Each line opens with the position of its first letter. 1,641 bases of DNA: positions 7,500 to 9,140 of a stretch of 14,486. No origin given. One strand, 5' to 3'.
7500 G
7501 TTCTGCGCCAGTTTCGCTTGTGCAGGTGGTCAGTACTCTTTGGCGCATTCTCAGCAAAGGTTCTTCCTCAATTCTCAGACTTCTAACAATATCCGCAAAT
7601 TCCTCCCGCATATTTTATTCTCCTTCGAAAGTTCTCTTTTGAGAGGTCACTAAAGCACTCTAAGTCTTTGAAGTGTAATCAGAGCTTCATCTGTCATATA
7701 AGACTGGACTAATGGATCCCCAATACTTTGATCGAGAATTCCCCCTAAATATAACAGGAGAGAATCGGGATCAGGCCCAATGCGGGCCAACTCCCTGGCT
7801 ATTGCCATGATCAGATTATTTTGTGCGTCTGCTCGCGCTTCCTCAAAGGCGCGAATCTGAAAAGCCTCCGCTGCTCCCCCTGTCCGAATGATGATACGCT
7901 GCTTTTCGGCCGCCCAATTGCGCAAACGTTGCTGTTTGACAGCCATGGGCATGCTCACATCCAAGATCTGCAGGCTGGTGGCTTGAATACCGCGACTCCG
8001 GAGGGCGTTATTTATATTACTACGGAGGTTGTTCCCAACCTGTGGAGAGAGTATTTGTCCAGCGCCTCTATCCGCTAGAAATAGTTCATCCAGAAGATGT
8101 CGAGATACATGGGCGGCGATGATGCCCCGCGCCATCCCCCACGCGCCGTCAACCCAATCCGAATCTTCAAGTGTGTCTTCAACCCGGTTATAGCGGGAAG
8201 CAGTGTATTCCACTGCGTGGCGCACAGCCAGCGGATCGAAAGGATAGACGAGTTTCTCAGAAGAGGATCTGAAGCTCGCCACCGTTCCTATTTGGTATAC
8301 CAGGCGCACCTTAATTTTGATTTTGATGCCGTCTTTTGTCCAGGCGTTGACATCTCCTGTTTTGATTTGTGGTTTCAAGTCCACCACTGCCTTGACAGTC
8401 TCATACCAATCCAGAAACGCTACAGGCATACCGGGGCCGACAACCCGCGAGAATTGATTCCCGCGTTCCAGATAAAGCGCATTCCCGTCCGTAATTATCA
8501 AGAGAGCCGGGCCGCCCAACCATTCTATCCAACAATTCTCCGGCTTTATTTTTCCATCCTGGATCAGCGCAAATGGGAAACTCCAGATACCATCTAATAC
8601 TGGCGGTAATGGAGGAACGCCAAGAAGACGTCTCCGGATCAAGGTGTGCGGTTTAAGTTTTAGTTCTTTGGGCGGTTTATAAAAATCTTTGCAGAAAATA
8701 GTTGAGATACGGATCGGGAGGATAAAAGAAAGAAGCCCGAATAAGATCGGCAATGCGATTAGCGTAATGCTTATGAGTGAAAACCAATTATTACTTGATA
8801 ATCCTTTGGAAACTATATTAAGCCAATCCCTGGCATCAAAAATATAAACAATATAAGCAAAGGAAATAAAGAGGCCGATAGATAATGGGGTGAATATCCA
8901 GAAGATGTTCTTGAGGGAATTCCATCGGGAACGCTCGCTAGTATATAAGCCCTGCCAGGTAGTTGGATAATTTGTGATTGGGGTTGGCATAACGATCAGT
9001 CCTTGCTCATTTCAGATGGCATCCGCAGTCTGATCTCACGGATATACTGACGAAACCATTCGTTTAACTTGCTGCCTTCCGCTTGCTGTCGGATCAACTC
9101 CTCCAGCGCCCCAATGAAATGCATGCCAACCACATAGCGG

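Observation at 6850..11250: AT-rich island of about 3.9 kb carrying a three-gene operon with two paralogous, polytopic SPFH/band-7 proteins, fused in-frame to the psuG operon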

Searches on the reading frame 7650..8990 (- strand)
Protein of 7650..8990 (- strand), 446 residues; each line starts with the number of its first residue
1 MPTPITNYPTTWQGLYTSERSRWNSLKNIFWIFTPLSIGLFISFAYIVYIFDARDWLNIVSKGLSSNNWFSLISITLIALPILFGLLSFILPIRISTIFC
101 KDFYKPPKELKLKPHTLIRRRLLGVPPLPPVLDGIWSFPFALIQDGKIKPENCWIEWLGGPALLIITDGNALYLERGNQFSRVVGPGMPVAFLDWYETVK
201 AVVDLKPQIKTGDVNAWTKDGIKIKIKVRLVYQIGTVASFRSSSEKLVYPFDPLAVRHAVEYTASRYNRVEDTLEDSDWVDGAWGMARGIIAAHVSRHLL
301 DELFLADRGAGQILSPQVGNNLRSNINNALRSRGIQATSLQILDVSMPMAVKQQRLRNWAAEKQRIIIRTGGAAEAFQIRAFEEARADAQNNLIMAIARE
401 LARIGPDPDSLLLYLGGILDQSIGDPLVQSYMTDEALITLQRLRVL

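Call 4: search_protein_families(library=pfam, proteins=[window:7650-8990:-], max_evalue=0.1)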
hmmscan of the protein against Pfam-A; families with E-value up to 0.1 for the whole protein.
window:7650-8990:- (446 aa): 3 families
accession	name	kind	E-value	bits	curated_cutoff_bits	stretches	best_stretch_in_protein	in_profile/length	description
PF01145.31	Band_7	-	9.5e-07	29.5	23.6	1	165-379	2-166/176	SPFH domain / Band 7 family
PF13421.11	Band_7_1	-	0.045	13.8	24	1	317-354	165-202/211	SPFH domain-Band 7 family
PF02602.20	HEM4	-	0.063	12.8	27.5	0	293-397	99-202/231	Uroporphyrinogen-III synthase HemD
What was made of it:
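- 7650..8990 (-): Gene B: a 446-aa SPFH paralogue. It has a two-helix N-terminal membrane hairpin (about 18-53 and 67-104), a beta-rich domain and SPFH domain at 140-346, and a long helix at 349-402. The strongly basic stretch after TM2 predicts a cytoplasmic SPFH domain. Pfam Band_7 scores 29.5 bits (call 4).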

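Call 5: search_protein_families(library=padloc, proteins=[window:7650-8990:-], max_evalue=1)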
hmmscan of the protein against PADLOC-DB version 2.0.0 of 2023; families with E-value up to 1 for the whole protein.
window:7650-8990:- (446 aa): 1 family
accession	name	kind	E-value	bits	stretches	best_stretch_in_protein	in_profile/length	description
PDLC04771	PDC-M67B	-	0.0099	14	1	26-101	8-81/195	-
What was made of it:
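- On Known anti-phage defence systems (PADLOC-DB v2): B has one insignificant TM-region hit (E 0.0099; call 5).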

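Call 6: search_protein_families(library=ncbifam, proteins=[window:7650-8990:-], max_evalue=0.1)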
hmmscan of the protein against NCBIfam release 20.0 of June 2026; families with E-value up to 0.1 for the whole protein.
window:7650-8990:- (446 aa): 0 families

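Call 7: find_homologous_proteins(query=window:7650-8990:-)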
Query window:7650-8990:- (446 aa): 300 proteins with E <= 0.001 among 8000 candidates; the best 120 are listed.
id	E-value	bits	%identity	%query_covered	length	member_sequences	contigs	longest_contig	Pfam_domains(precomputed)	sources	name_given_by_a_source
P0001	0.0e+0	1011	100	100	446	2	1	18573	PF01145.32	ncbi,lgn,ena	-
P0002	1.3e-113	398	45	100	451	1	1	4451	PF01145.32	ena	-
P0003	3.5e-112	393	44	100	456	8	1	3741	PF01145.32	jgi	-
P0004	8.3e-107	376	43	98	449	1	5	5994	PF01145.32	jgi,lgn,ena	-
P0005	3.9e-100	354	42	98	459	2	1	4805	-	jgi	-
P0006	7.0e-97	343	40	99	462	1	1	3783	PF01145.32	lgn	-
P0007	3.3e-96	341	41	97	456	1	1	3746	-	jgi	jgi:hypothetical protein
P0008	4.0e-96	340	40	100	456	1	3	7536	-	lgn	-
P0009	9.6e-96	339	43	99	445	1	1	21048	PF01145.32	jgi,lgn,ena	-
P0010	4.8e-95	337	44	98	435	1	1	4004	-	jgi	jgi:regulator of protease activity HflC (stomatin/prohibitin superfamily)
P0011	1.2e-94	335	39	100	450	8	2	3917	PF01145.32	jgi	jgi:regulator of protease activity HflC (stomatin/prohibitin superfamily)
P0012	2.2e-94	335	40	100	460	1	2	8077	-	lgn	-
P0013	2.3e-94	335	40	100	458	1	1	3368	PF01145.32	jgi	jgi:regulator of protease activity HflC (stomatin/prohibitin superfamily)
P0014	6.8e-94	333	40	100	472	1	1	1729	PF01145.32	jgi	jgi:regulator of protease activity HflC (stomatin/prohibitin superfamily)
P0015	9.3e-94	333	39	98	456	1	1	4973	-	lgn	-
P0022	3.9e-92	327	39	100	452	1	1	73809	PF01145.32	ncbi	-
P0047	2.1e-89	318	39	98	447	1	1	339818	-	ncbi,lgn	-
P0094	1.8e-85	305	39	99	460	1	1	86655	PF01145.32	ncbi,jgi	jgi:regulator of protease activity HflC (stomatin/prohibitin superfamily)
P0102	4.4e-85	304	37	100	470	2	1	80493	PF01145.32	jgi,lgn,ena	-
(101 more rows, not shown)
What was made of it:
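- Closest known: HflK/HflC-FtsH. Same: JGI auto-annotation calls B-family proteins 'HflC' (call 7).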

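Call 9: find_encoding_contigs(protein=P0001, flank=10000, max_places=3)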
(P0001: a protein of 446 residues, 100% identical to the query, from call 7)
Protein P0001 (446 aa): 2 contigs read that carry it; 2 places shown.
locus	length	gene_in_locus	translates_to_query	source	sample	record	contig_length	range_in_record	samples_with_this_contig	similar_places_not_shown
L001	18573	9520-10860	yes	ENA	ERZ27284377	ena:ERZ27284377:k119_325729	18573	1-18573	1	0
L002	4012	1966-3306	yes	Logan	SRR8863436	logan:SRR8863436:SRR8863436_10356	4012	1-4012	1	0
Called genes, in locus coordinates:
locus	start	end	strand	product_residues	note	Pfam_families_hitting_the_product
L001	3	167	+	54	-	?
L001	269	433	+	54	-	-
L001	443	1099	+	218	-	-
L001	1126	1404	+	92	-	-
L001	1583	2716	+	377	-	PF00515:TPR_1 (faint), PF07719:TPR_2 (faint), PF13414:TPR_11 (faint), PF13428:TPR_14 (faint), PF13432:TPR_16 (faint), PF14559:TPR_19 (faint), PF14853:Fis1_TPR_C (faint), PF01239:PPTA (faint), +1 more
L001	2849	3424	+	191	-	-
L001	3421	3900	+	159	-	PF06094:GGACT, PF13772:AIG2_2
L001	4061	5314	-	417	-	PF01548:DEDD_Tnp_IS110, PF02371:Transposase_20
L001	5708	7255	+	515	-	PF01425:Amidase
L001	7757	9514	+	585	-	PF01145:Band_7 (faint)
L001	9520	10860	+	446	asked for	PF01145:Band_7 (weak)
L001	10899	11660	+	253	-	-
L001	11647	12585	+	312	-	PF04227:Indigoidine_A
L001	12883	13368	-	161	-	PF03061:4HBT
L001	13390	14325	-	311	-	-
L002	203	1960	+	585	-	PF01145:Band_7 (faint)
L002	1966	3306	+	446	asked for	PF01145:Band_7 (weak)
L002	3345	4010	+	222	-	?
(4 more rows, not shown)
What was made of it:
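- A, B and C occur with 100% identity on an independent Logan assembly (L002; call 9).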

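Call 10: find_encoding_contigs(protein=P0047, flank=10000, max_places=2)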
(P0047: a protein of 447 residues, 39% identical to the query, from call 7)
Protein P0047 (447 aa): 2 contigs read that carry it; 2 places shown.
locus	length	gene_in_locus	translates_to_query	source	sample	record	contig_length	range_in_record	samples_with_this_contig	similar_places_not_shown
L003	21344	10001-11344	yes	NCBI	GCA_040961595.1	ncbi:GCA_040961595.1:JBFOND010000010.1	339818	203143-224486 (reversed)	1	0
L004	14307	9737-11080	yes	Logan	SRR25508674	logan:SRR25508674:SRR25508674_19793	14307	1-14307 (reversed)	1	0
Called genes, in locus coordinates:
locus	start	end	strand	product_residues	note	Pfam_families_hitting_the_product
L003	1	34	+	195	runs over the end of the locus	-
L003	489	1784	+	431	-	PF05977:MFS_3, PF07690:MFS_1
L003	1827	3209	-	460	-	PF02085:Cytochrom_CIII (faint), PF14522:Cytochrome_C7 (faint), PF14537:Cytochrom_c3_2 (weak)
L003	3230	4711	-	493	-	PF22113:Mtrc-MtrF_II-IV_dom (faint), PF02085:Cytochrom_CIII (faint), PF14522:Cytochrome_C7 (faint), PF14537:Cytochrom_c3_2 (faint)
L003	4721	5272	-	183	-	-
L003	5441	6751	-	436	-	PF07992:Pyr_redox_2, PF13738:Pyr_redox_3 (faint), PF00070:Pyr_redox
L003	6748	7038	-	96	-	PF13746:Fer4_18 (faint), PF13534:Fer4_17 (faint), PF13484:Fer4_16 (faint), PF00037:Fer4 (faint), PF13237:Fer4_10, PF14697:Fer4_21 (weak), PF12838:Fer4_7 (weak), PF13187:Fer4_9, +3 more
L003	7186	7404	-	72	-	PF00313:CSD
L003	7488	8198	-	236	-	PF02811:PHP (weak), PF13263:PHP_C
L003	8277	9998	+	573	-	-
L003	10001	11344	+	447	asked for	-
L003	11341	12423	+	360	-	PF00717:Peptidase_S24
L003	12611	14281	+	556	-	-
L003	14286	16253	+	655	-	-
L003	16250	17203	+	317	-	PF00294:PfkB, PF08543:Phos_pyr_kin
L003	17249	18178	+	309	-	PF04227:Indigoidine_A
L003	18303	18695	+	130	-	PF08327:AHSA1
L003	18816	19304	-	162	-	PF03061:4HBT (weak)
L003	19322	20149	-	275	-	-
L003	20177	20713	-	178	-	PF10646:Germane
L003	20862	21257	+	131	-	-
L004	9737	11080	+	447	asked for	-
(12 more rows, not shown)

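Call 11: find_encoding_contigs(protein=P0094, flank=8000, max_places=1)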
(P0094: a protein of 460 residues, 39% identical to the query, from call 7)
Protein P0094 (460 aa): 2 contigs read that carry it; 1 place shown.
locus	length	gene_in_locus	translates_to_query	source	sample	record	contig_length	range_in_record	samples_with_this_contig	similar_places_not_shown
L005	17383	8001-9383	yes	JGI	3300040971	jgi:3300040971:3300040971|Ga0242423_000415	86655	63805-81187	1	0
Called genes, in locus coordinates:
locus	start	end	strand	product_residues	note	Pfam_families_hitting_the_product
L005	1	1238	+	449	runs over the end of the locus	-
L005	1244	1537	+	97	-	PF25857:DUF7957 (weak)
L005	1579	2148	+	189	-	PF12867:DinB_2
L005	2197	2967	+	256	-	PF01012:ETF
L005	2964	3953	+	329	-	PF01012:ETF, PF00766:ETF_alpha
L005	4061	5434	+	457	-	PF05977:MFS_3, PF07690:MFS_1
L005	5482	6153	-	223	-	PF02811:PHP, PF13263:PHP_C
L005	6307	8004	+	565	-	-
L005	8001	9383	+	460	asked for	PF01145:Band_7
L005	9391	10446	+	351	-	PF00717:Peptidase_S24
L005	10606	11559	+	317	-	PF00294:PfkB, PF08543:Phos_pyr_kin (weak)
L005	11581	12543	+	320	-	PF04227:Indigoidine_A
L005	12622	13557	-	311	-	-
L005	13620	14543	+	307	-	PF00696:AA_kinase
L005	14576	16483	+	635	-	PF01268:FTHFS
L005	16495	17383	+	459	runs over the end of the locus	PF01425:Amidase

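Call 12: find_encoding_contigs(protein=P0022, flank=8000, max_places=1)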
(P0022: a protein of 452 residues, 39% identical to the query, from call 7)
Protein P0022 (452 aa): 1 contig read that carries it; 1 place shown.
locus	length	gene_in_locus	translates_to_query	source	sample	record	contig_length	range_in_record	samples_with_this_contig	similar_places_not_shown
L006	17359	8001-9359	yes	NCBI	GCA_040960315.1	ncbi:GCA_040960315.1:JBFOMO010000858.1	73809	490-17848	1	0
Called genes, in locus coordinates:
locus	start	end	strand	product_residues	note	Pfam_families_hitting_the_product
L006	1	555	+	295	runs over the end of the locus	PF13489:Methyltransf_23, PF02353:CMAS, PF08003:Methyltransf_9 (weak), PF07021:MetW (weak), PF08241:Methyltransf_11, PF08242:Methyltransf_12, PF13649:Methyltransf_25, PF13847:Methyltransf_31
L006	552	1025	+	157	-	PF13302:Acetyltransf_3, PF00583:Acetyltransf_1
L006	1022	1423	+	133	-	-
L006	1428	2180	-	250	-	-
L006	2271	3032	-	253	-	PF00121:TIM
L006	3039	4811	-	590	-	PF00069:Pkinase, PF01636:APH (faint), PF07714:PK_Tyr_Ser-Thr, PF03109:ABC1 (weak), PF14559:TPR_19 (faint)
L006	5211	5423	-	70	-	PF00313:CSD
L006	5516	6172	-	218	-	PF02811:PHP, PF13263:PHP_C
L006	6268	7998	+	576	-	-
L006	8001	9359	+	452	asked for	PF01145:Band_7 (faint)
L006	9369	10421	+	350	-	PF00717:Peptidase_S24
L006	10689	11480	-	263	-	PF00072:Response_reg, PF13676:TIR_2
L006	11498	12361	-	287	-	PF00072:Response_reg, PF04326:SLFN_AlbA_2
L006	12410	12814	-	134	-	PF00072:Response_reg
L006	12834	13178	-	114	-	PF00072:Response_reg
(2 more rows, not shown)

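Call 13: find_encoding_contigs(protein=P0102, flank=8000, max_places=1)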
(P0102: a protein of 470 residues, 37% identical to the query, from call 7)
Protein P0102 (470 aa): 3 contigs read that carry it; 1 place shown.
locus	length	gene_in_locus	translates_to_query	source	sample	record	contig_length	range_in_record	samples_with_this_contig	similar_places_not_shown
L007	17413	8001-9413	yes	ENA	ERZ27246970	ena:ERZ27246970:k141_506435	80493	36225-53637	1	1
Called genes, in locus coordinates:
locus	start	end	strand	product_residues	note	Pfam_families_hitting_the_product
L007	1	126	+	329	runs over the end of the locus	PF01012:ETF, PF00766:ETF_alpha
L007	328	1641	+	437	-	PF05977:MFS_3, PF07690:MFS_1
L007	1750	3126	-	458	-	PF02085:Cytochrom_CIII (faint), PF14522:Cytochrome_C7 (faint), PF14537:Cytochrom_c3_2 (weak)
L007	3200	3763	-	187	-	PF01292:Ni_hydr_CYTB (weak)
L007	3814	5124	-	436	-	PF07992:Pyr_redox_2, PF13738:Pyr_redox_3 (faint), PF00070:Pyr_redox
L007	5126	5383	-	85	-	PF13534:Fer4_17 (faint), PF13484:Fer4_16 (faint), PF12797:Fer4_2 (faint), PF00037:Fer4 (faint), PF13237:Fer4_10, PF14697:Fer4_21 (weak), PF12838:Fer4_7 (weak), PF13187:Fer4_9, +2 more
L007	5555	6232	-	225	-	PF02811:PHP (weak), PF13263:PHP_C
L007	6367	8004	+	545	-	-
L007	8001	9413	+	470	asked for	PF01145:Band_7 (weak)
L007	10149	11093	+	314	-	PF00294:PfkB, PF08543:Phos_pyr_kin (faint)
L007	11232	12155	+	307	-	PF04227:Indigoidine_A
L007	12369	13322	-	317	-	-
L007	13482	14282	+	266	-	PF00696:AA_kinase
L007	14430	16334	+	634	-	PF01268:FTHFS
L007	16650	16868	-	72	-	-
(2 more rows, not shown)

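Call 23: find_related_loci(query=A2, collection=genome_contigs, flank=10000)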
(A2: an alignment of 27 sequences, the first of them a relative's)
Query A2 (446 aa) in genome_contigs; peptide patterns used: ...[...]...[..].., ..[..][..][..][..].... (x = any residue, [..] = any of these).
61 stretches matched a pattern; 51 encode a relative of the query (tblastn E <= 1e-3); 51 distinct loci.
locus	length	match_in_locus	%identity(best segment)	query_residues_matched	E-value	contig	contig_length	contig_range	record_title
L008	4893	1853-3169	44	1-446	5e-111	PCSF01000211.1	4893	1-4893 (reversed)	MAG: Desulfobacterales bacterium CG23_combo_of_CG06-09_8_20_14_all_52_9 CG23_scaffold_17717_c, whole genome shotgun sequ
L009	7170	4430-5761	40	1-446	3e-94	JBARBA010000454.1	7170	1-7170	MAG: Anaerolineales bacterium isolate MFD05764_ilm_asm_bin8 k127_246397, whole genome shotgun sequence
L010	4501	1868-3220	39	1-446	3e-93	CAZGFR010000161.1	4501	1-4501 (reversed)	MAG TPA_asm: uncultured Anaerolineaceae bacterium isolate binchicken_co284_37 genome assembly, contig: NODE_17181_length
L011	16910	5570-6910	39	1-444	3e-91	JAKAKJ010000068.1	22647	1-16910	MAG: Chloroflexi bacterium isolate WY4.bin62 NODE_2715_length_22647_cov_2.775844, whole genome shotgun sequence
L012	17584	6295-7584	41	10-446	4e-91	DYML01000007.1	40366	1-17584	MAG TPA_asm: Anaerolinea thermophila isolate SulCav_FS06-10_51_17 SulCav_FS06_10_345_length_40366_cov_9_743197, whole ge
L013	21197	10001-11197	44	56-446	4e-92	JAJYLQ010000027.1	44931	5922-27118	MAG: Chloroflexi bacterium isolate DBS2-1.bin85 NODE_1341_length_44931_cov_7.488126, whole genome shotgun sequence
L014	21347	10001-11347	39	1-446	3e-90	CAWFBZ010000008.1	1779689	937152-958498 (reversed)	MAG: uncultured Chloroflexia bacterium isolate MFD02416.bin.2.106 genome assembly, contig: contig_15582, whole genome sh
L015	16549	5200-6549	38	1-446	2e-89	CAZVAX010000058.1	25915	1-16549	MAG TPA_asm: uncultured Anaerolineaceae bacterium isolate binchicken_co274_319 genome assembly, contig: NODE_4878_length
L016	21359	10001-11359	38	1-444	1e-88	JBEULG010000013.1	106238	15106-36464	MAG: Anaerolineales bacterium isolate KC_009 contig13, whole genome shotgun sequence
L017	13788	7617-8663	43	99-446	3e-88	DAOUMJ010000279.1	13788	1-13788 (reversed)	MAG TPA_asm: Anaerolineales bacterium isolate W58_115 k99_352228, whole genome shotgun sequence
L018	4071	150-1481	41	11-446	8e-88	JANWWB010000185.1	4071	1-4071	MAG: Anaerolineales bacterium isolate SKYG130 k141_523929, whole genome shotgun sequence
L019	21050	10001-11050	43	99-446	2e-87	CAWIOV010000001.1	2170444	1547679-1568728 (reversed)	MAG: uncultured Chloroflexia bacterium isolate MFD01689.bin.1.12 genome assembly, contig: contig_11975, whole genome sho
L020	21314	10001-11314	38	9-437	5e-87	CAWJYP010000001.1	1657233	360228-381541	MAG: uncultured Chloroflexia bacterium isolate MFD03899.bin.2.199 genome assembly, contig: contig_426, whole genome shot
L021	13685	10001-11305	40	5-446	8e-87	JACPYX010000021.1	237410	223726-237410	MAG: Chloroflexi bacterium isolate NC_groundwater_874_Pr1_S2p5_53_73 Montesol18_S2p5_coassembly_scaffold_1307901, whole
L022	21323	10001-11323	38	4-446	9e-86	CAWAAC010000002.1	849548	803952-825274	MAG: uncultured Chloroflexia bacterium isolate MFD01689.bin.2.45 genome assembly, contig: contig_17975, whole genome sho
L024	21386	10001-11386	40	3-446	5e-85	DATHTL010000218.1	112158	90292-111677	MAG TPA_asm: Anaerolineales bacterium isolate SMAG_U16076 k141_458947, whole genome shotgun sequence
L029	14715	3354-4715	36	1-446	3e-83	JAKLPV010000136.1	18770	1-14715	MAG: Anaerolineae bacterium isolate bin S2.119 k141_401198, whole genome shotgun sequence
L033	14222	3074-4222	39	71-444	2e-80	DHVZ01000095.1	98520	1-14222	MAG TPA_asm: Anaerolineales bacterium UBA5195 UBA5195_contig_1252, whole genome shotgun sequence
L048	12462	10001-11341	32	11-444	5e-64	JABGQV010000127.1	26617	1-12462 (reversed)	MAG: Anaerolineae bacterium isolate co234_bin64 NODE_3530_length_26617_cov_12.692531, whole genome shotgun sequence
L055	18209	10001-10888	45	140-435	7e-78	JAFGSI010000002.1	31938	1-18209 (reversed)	MAG: Anaerolineales bacterium isolate Zod_Metabat.883 k87_19101, whole genome shotgun sequence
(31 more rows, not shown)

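Call 34: search_protein_families(library=pfam, proteins=[L008:3204-4382:+, L005:9391-10446:+, L055:10952-11695:+], max_evalue=0.05)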
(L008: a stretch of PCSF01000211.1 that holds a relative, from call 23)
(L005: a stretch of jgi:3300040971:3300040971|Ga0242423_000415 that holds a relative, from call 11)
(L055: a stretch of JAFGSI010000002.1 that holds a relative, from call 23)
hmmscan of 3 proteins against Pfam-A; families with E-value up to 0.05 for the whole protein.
L008:3204-4382:+ (392 aa): 3 families
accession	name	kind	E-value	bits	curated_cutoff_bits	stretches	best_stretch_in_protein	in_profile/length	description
PF00717.28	Peptidase_S24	-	0.0096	16.1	23.3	1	295-344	30-75/116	Peptidase S24-like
PF07719.23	TPR_2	-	0.011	16.3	27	0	92-120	1-29/34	Tetratricopeptide repeat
PF13181.12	TPR_8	-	0.031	14.9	25.7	0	94-120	3-29/34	Tetratricopeptide repeat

L005:9391-10446:+ (351 aa): 6 families
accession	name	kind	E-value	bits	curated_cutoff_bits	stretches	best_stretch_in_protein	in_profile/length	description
PF00717.28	Peptidase_S24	-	1e-07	32.1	23.3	1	247-343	28-116/116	Peptidase S24-like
PF07719.23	TPR_2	-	0.00066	20.1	27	1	103-129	5-31/34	Tetratricopeptide repeat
PF13424.12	TPR_12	-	0.0082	16.8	30.1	1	66-130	10-76/77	Tetratricopeptide repeat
PF13181.12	TPR_8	-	0.011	16.2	25.7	0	104-128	6-30/34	Tetratricopeptide repeat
PF00515.34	TPR_1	-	0.012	15.8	27.8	0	105-128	7-30/34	Tetratricopeptide repeat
PF13414.12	TPR_11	-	0.028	14.5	26.8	0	106-128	1-23/42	TPR repeat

L055:10952-11695:+ (247 aa): 1 family
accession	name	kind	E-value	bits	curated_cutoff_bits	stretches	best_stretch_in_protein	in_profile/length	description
PF09321.15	DUF1978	-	0.035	13.9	25.4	0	88-157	93-162/244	Domain of unknown function (DUF1978)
